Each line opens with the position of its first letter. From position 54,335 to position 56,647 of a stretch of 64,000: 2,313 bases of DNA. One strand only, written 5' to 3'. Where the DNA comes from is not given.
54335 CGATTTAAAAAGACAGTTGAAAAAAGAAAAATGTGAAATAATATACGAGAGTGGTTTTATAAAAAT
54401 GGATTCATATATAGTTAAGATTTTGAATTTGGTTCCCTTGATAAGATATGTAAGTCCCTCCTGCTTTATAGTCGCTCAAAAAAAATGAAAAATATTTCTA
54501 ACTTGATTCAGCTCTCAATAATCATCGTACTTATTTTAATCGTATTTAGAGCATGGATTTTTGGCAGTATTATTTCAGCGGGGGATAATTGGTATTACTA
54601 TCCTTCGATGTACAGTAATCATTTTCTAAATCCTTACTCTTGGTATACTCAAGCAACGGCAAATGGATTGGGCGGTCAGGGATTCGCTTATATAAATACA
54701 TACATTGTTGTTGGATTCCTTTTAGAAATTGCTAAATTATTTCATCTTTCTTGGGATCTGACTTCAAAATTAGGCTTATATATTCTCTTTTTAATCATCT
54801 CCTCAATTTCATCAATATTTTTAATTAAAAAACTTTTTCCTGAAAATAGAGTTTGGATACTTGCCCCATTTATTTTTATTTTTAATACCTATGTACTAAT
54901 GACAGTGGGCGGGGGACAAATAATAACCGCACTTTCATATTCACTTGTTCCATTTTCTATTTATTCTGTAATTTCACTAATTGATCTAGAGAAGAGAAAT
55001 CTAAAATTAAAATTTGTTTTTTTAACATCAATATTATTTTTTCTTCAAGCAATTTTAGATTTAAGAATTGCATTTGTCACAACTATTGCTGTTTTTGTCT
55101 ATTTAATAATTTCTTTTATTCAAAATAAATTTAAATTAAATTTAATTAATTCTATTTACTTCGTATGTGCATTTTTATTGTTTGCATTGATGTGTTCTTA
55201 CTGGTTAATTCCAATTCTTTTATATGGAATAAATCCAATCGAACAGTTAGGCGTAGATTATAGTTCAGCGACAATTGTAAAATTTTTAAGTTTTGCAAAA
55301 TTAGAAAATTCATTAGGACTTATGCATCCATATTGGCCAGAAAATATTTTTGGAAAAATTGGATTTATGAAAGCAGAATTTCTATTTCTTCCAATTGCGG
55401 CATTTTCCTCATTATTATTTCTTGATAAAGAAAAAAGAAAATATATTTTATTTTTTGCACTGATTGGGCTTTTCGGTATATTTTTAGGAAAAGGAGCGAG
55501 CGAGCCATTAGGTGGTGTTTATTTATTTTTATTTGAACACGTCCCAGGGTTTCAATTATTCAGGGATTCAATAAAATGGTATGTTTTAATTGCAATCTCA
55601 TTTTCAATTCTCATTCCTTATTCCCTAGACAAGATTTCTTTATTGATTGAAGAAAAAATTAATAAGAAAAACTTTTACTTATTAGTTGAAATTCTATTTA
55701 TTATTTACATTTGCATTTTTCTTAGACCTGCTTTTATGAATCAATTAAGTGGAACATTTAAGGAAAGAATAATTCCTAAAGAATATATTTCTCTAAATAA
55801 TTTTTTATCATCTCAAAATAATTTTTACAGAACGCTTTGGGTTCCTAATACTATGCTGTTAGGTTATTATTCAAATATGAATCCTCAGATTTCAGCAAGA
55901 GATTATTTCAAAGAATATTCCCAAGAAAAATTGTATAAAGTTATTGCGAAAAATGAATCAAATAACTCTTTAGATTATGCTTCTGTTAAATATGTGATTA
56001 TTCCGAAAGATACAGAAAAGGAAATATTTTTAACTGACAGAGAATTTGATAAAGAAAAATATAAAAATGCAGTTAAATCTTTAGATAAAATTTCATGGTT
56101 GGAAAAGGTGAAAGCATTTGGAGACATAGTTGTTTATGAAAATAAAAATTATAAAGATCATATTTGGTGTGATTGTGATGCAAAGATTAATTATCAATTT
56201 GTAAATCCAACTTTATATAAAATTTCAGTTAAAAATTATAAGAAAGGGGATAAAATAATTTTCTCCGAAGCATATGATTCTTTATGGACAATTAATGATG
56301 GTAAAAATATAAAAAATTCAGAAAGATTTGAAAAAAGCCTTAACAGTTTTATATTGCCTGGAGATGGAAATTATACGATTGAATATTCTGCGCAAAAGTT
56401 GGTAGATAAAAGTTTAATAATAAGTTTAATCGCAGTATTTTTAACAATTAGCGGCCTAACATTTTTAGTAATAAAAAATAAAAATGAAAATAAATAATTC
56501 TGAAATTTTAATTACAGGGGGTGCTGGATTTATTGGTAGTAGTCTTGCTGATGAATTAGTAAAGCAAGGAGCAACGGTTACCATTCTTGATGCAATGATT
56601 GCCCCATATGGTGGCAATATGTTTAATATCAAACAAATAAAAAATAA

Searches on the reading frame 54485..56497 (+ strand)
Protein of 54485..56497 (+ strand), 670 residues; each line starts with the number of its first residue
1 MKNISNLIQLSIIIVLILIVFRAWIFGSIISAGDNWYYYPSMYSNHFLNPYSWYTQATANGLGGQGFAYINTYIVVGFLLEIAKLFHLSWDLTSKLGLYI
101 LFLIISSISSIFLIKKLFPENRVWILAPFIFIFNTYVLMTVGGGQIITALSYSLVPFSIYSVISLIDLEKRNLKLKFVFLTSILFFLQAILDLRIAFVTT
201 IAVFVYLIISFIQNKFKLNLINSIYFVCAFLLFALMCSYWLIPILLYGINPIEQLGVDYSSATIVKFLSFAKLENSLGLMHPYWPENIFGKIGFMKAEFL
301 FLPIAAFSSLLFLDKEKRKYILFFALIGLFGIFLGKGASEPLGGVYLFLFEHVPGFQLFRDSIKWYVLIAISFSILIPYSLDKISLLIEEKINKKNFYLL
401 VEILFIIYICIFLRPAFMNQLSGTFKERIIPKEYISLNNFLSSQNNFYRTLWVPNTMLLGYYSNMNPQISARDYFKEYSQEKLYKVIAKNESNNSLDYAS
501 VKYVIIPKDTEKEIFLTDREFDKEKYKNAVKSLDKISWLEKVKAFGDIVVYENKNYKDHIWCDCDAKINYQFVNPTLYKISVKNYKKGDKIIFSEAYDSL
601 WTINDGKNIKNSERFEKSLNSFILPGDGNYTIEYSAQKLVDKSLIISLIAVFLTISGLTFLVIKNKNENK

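Call 8: search_protein_families(library=pfam, proteins=[window:54485-56497:+], max_evalue=0.001)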
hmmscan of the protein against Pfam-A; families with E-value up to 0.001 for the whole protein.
window:54485-56497:+ (670 aa): 0 families

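Call 15: search_protein_families(library=pfam, proteins=[window:54485-56497:+], max_evalue=5)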
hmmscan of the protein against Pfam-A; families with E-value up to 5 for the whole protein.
window:54485-56497:+ (670 aa): 2 families
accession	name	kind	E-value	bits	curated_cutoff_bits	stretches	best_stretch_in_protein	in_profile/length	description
PF10131.15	PTPS_related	-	0.015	14.2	26.4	1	126-254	57-178/621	6-pyruvoyl-tetrahydropterin synthase related domain; membrane protein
PF20176.3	DUF6541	-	0.3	9.7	29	1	87-244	175-341/646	Family of unknown function (DUF6541)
